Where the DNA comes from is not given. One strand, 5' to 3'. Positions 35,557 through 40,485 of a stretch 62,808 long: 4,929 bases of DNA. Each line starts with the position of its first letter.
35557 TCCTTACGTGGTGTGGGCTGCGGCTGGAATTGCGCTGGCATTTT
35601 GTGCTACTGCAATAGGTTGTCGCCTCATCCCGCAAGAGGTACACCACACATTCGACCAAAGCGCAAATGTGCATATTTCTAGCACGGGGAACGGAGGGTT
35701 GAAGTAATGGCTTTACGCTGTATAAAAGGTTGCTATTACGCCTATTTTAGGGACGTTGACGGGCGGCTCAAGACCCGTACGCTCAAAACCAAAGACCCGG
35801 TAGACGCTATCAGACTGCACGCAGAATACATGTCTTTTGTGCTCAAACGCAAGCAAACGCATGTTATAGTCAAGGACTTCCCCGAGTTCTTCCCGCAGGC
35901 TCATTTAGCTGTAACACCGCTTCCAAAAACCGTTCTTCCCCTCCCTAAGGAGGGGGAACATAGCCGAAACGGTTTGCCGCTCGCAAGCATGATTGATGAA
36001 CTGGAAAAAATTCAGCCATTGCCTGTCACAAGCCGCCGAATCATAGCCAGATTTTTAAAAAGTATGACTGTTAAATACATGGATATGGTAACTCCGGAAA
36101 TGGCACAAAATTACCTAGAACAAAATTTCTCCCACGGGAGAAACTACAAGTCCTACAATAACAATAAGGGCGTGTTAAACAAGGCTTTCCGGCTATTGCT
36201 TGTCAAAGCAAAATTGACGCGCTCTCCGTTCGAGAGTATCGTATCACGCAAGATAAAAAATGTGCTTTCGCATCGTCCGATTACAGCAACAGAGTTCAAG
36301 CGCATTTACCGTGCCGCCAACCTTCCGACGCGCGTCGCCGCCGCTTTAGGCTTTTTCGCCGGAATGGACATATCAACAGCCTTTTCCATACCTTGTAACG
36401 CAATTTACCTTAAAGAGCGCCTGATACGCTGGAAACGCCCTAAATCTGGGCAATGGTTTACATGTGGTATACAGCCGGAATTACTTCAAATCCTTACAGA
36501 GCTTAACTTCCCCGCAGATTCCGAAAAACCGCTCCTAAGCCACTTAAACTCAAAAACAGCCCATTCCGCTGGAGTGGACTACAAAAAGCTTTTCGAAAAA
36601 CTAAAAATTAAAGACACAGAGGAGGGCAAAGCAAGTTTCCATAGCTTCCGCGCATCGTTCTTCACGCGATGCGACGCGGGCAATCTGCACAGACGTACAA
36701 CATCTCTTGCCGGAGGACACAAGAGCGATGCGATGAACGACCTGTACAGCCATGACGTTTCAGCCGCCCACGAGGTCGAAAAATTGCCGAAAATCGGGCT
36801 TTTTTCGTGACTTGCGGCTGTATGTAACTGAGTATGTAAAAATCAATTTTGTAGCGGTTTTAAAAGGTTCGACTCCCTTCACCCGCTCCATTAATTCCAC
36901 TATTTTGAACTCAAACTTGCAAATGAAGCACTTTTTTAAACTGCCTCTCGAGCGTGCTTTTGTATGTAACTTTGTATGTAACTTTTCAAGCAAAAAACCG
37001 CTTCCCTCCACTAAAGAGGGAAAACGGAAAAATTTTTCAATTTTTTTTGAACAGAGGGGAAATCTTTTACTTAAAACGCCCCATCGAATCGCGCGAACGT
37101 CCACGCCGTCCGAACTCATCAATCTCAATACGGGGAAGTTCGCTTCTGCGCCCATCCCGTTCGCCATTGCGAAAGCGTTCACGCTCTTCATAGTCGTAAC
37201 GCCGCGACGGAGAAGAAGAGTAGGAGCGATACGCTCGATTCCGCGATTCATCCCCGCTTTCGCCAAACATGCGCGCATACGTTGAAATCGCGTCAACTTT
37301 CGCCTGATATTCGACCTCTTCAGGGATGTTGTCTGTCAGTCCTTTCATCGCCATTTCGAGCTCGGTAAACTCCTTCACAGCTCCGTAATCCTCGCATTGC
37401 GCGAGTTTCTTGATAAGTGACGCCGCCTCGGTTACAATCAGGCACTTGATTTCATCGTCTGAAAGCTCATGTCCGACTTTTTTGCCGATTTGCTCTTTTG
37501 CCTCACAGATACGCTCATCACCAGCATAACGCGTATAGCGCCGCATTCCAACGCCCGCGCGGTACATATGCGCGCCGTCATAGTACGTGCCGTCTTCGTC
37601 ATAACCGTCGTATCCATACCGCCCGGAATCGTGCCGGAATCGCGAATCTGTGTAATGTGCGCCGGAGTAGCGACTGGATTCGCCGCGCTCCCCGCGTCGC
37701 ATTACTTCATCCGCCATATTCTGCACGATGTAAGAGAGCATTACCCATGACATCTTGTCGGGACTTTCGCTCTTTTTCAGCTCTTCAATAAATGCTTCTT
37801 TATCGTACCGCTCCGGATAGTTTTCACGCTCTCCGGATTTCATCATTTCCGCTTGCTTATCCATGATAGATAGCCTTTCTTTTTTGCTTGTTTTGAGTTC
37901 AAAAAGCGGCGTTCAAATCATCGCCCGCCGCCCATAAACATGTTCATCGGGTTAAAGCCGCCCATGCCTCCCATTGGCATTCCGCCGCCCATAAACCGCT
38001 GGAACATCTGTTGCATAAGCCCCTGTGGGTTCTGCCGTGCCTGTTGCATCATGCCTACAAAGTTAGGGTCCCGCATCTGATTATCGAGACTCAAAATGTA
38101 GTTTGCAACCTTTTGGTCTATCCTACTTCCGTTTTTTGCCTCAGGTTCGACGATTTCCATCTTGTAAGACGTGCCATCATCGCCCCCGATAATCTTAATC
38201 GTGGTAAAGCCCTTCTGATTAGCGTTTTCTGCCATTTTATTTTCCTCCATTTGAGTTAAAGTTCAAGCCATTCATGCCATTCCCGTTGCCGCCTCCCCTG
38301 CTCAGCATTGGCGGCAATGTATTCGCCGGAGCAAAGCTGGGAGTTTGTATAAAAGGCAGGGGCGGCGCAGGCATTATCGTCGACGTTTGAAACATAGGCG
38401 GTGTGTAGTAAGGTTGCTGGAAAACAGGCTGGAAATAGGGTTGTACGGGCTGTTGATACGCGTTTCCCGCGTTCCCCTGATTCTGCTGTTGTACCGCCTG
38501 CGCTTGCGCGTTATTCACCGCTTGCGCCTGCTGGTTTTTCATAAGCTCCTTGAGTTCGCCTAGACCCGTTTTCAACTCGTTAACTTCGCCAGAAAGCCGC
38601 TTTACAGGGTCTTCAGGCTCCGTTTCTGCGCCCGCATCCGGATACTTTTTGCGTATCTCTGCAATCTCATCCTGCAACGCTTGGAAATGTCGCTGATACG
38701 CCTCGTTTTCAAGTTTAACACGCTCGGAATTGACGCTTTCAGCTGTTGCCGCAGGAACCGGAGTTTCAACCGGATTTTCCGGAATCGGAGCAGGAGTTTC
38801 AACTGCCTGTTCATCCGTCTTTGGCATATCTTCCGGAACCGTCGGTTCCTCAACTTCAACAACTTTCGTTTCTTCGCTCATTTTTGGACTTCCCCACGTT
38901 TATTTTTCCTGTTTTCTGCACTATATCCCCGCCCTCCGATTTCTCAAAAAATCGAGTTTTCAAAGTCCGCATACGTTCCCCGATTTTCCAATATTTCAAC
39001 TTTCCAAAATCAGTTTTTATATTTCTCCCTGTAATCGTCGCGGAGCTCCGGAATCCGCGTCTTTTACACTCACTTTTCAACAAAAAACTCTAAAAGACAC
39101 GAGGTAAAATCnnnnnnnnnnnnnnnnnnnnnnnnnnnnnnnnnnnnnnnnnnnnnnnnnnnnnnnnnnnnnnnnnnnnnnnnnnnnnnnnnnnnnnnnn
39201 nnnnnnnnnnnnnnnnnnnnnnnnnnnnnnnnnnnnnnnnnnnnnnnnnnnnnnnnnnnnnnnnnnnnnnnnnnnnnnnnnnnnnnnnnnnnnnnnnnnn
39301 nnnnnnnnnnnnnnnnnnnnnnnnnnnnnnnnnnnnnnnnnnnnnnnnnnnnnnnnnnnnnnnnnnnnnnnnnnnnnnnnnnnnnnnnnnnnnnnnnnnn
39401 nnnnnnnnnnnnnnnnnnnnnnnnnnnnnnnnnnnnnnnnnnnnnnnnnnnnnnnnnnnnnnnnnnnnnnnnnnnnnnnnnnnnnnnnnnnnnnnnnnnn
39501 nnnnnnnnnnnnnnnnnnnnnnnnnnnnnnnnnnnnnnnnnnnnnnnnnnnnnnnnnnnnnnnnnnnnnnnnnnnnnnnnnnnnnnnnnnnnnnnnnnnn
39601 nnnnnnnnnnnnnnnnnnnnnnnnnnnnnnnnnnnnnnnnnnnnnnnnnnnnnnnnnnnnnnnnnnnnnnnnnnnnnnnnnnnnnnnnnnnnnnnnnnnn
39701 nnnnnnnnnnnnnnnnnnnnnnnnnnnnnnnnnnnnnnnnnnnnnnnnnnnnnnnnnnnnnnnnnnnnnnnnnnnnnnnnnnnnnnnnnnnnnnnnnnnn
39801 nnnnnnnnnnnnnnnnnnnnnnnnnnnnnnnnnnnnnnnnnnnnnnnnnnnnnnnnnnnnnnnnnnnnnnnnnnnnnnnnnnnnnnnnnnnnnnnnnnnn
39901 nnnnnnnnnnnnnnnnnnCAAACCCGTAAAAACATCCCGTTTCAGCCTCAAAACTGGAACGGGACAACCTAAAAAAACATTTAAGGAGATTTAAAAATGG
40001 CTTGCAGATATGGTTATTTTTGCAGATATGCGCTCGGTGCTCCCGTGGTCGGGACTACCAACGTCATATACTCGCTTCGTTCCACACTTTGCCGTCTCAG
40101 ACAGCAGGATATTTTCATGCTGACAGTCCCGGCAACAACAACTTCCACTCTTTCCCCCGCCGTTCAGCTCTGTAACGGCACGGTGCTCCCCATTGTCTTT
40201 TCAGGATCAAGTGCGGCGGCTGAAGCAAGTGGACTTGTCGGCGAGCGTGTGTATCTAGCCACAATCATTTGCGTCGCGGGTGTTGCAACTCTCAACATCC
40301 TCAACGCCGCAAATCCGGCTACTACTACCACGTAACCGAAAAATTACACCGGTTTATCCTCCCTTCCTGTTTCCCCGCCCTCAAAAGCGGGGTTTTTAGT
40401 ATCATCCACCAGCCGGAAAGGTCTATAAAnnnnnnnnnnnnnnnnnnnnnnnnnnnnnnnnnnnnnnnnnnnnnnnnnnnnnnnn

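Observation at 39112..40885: Gly/Cys-rich membrane protein, Thr-rich protein and retropepsin-like aspartic protease in one operon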

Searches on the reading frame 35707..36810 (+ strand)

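Call 5: search_protein_families(library=pfam, proteins=[window:35707-36810:+], max_evalue=0.1)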
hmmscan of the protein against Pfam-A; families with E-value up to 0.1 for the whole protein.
window:35707-36810:+ (367 aa): 1 family
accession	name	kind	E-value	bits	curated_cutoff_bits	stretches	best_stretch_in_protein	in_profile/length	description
PF00589.27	Phage_integrase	-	9e-05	22.8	27.1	1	192-350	3-168/172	Phage integrase family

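Call 6: search_protein_families(library=phrogs, proteins=[window:35707-36810:+], max_evalue=0.1)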
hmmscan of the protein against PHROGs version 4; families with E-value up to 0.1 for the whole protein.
window:35707-36810:+ (367 aa): 2 families
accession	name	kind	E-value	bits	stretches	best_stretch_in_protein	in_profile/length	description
phrog_1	-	integration and excision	1.8e-19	71.4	1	8-351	122-436/611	integrase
phrog_216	-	integration and excision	0.0066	16.6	1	191-349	55-223/301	integrase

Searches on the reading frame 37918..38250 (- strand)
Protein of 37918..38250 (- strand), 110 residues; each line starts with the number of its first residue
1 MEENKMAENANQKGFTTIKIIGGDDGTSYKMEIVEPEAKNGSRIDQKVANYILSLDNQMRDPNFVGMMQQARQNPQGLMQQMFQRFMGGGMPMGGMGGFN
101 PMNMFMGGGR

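Call 5: search_protein_families(library=pfam, proteins=[window:37918-38250:-], max_evalue=0.1)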
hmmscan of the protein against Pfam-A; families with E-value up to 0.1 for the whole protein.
window:37918-38250:- (110 aa): 1 family
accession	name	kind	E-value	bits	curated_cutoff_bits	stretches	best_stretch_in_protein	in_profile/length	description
PF17830.6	STI1-HOP_DP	-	9.3e-05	22.7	29.1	1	59-82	18-41/55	STI1/HOP, DP domain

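Call 6: search_protein_families(library=phrogs, proteins=[window:37918-38250:-], max_evalue=0.1)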
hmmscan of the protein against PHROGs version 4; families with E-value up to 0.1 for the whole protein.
window:37918-38250:- (110 aa): 0 families

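Call 26: search_protein_families(library=ncbifam, proteins=[window:37918-38250:-], max_evalue=0.1)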
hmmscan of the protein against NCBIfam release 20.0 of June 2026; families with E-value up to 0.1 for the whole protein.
window:37918-38250:- (110 aa): 0 families

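Call 27: search_protein_families(library=padloc, proteins=[window:37918-38250:-], max_evalue=0.1)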
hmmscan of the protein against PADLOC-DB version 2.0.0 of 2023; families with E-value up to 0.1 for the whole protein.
window:37918-38250:- (110 aa): 2 families
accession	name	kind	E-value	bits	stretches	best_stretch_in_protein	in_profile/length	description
PDLC03146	Specificity_I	-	0.019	12.1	1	27-83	154-204/420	Type I specificity subunit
PDLC03178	Specificity_I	-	0.032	11.6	1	46-83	375-410/411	Type I specificity subunit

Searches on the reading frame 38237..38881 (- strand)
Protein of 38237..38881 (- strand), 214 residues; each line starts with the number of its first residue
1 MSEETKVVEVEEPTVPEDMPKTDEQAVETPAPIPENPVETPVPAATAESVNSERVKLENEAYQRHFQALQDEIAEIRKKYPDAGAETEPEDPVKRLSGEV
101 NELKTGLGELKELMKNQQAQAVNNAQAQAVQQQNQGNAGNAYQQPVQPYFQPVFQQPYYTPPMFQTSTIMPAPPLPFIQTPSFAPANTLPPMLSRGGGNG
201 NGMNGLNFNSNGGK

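Call 5: search_protein_families(library=pfam, proteins=[window:38237-38881:-], max_evalue=0.1)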
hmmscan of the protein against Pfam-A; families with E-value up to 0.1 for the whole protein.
window:38237-38881:- (214 aa): 4 families
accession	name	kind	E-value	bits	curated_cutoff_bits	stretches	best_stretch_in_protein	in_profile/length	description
PF16034.10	JAKMIP_CC3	-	0.033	14.3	30.2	1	42-135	60-152/200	JAKMIP CC3 domain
PF25450.1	Rab11-FIP3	-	0.036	14.8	31.9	1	56-122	53-120/125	Rab11-FIP3-like domain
PF25764.1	KIF21A_4th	-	0.04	14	33.1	1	52-127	92-171/183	KIF21A-like domain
PF20653.3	COG6_C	-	0.042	13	26.4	1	56-152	209-290/462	Conserved Oligomeric Golgi complex subunit 6, C-terminal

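Call 6: search_protein_families(library=phrogs, proteins=[window:38237-38881:-], max_evalue=0.1)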
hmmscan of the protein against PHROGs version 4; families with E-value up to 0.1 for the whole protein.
window:38237-38881:- (214 aa): 3 families
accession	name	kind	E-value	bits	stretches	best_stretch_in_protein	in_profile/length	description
phrog_3934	-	unknown function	0.0017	18.7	1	77-135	108-154/336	-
phrog_473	-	head and packaging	0.0061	18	0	88-116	41-69/75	virion structural protein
phrog_34543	-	head and packaging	0.044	14.4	0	113-194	24-100/227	virion structural protein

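Call 26: search_protein_families(library=ncbifam, proteins=[window:38237-38881:-], max_evalue=0.1)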
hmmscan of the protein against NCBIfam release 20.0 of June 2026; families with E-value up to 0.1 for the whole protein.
window:38237-38881:- (214 aa): 3 families
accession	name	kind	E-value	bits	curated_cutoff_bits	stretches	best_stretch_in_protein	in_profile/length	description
NF008751.0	PRK11784.1-3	equivalog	0.0067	15.7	361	1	51-154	236-337/367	tRNA 2-selenouridine(34) synthase MnmH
NF045487.1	ASRP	equivalog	0.026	13.1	300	1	55-127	209-284/593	archaea-specific SMC-related protein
NF033551.1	transpos_IS1182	equivalog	0.064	12.1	270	1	45-135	151-240/488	IS1182 family transposase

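Call 27: search_protein_families(library=padloc, proteins=[window:38237-38881:-], max_evalue=0.1)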
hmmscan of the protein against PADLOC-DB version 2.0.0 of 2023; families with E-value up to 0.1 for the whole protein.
window:38237-38881:- (214 aa): 2 families
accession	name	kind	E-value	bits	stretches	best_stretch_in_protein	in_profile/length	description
PDLC03864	LmuB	-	0.0027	14.3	1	49-135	259-344/657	-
PDLC02164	Avs2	-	0.052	9.2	1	56-127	235-306/1504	-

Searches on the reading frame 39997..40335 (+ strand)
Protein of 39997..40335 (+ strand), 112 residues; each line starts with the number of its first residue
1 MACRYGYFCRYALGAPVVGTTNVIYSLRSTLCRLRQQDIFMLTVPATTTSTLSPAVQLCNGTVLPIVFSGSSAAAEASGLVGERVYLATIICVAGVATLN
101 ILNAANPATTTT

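Call 5: search_protein_families(library=pfam, proteins=[window:39997-40335:+], max_evalue=0.1)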
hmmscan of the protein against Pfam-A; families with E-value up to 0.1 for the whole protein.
window:39997-40335:+ (112 aa): 0 families

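Call 6: search_protein_families(library=phrogs, proteins=[window:39997-40335:+], max_evalue=0.1)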
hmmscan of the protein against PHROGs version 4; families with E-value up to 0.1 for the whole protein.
window:39997-40335:+ (112 aa): 1 family
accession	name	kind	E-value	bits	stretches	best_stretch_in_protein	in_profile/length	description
phrog_15641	-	tail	0.077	12.2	1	27-92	608-673/679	tail fiber protein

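Call 18: find_homologous_proteins(query=window:39997-40335:+)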
Query window:39997-40335:+ (112 aa): 19 proteins with E <= 0.001 among 42 candidates.
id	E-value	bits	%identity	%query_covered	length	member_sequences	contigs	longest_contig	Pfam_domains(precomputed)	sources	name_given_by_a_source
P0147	7.5e-61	220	96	100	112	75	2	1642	-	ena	-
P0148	4.0e-59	215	94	99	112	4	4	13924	-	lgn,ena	-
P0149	2.1e-55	203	88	100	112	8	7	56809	-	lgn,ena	-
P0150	2.1e-49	184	78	96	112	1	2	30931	-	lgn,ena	-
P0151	2.2e-49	184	79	96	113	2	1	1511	-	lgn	-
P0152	4.3e-49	183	79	92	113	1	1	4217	-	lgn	-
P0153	4.7e-46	173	73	99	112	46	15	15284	-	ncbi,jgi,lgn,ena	-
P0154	3.9e-42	160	68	95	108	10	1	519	-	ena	-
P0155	1.6e-40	155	68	97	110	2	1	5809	-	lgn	-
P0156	4.4e-40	154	71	90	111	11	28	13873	-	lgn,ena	-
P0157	5.1e-40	154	70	96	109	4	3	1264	-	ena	-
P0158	2.8e-37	145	65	87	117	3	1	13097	-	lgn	-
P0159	8.0e-37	143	68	90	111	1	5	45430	-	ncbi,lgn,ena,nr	ncbi:MAG: hypothetical protein IJW05_15075 [Lentisphaeria bacterium]|nr:hypothetical protein [Lentis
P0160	8.4e-37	143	64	99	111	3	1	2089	-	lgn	-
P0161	1.5e-34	136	63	88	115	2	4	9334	-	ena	-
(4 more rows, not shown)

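Call 26: search_protein_families(library=ncbifam, proteins=[window:39997-40335:+], max_evalue=0.1)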
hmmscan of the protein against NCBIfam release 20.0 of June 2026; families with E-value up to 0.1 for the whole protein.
window:39997-40335:+ (112 aa): 0 families

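Call 27: search_protein_families(library=padloc, proteins=[window:39997-40335:+], max_evalue=0.1)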
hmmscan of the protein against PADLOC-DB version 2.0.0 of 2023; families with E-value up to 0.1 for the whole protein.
window:39997-40335:+ (112 aa): 0 families

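Call 46: predict_structure(alignment_id=A4)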
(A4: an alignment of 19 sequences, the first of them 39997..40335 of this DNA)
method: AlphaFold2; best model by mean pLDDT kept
length: 112 residues; sequences in the alignment: 19
mean_pLDDT: 72.3   pTM: 0.62
mean pLDDT of the five models: 72.3, 71.8, 71.0, 66.9, 61.7
residues with pLDDT >= 90: 0; 70-90: 72; 50-70: 31; < 50: 9
segments of 3 or more residues with pLDDT < 50: 106-112
pLDDT, mean of each block of 10 residues (from residue 1): 60 78 81 81 73 80 79 57 74 83 56 36
secondary structure, 60 per line:
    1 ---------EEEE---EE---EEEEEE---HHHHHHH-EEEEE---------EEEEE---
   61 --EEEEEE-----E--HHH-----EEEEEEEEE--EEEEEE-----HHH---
elements in order: E10-13 E22-27 H31-37 E39-43 E53-57 E63-68 E85-93 E96-101

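Call 72: fold_search(model_id=the predicted structure, library=viral)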
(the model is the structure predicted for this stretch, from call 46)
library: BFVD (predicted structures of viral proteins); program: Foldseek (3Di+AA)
matches with E <= 10: 472; with E <= 0.001: 17
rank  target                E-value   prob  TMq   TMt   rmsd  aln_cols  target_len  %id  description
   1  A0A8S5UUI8            1.6e-05  1.00  0.65  0.46   6.0       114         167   24  Uncharacterized protein [Myoviridae sp. ctP6q2]
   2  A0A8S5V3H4            2.7e-05  1.00  0.67  0.62   5.3       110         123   17  Uncharacterized protein [Myoviridae sp. ctk6V34]
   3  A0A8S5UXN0            1.1e-04  1.00  0.63  0.55   3.9       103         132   12  Uncharacterized protein [Podoviridae sp. ctW0z17]
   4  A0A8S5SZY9            1.2e-04  1.00  0.64  0.66   3.9       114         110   16  Uncharacterized protein [Myoviridae sp. ctWb16]
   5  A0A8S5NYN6            2.5e-04  1.00  0.54  0.17   3.4        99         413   19  Receptor Binding Protein [Siphoviridae sp. ctckI12]
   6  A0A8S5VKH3            2.5e-04  1.00  0.54  0.17   3.4        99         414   20  Uncharacterized protein [Ackermannviridae sp.]
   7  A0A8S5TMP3            3.8e-04  1.00  0.51  0.17   3.5        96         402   21  Uncharacterized protein [Siphoviridae sp. ctvWR21]
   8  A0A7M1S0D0            3.8e-04  1.00  0.48  0.47   9.7       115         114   17  Uncharacterized protein [uncultured phage cr271_1]
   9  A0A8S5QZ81            4.1e-04  1.00  0.65  0.60   2.6       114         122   11  Uncharacterized protein [Siphoviridae sp. ctyvQ1]
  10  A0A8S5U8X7            5.2e-04  1.00  0.54  0.23   4.5       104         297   12  Hyaluronase tail fiber protein [Myoviridae sp. ctZhz2]
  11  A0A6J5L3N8            5.9e-04  1.00  0.53  0.16   3.9       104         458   12  Bacteriophage T7 tail fibre protein [uncultured Caudovirales phage]
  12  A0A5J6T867            6.3e-04  1.00  0.57  0.33   3.8       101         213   12  Minor tail protein [Mycobacterium phage Mercurio]
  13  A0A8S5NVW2            6.7e-04  1.00  0.59  0.28   3.5       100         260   13  Uncharacterized protein (Fragment) [Siphoviridae sp. ctgEf12]
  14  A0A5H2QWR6            7.1e-04  1.00  0.61  0.55   5.7       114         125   18  (no name in the UniProt tables at hand)
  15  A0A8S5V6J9            7.6e-04  1.00  0.61  0.65   3.6       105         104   15  Uncharacterized protein [CrAss-like virus sp. ctXt06]
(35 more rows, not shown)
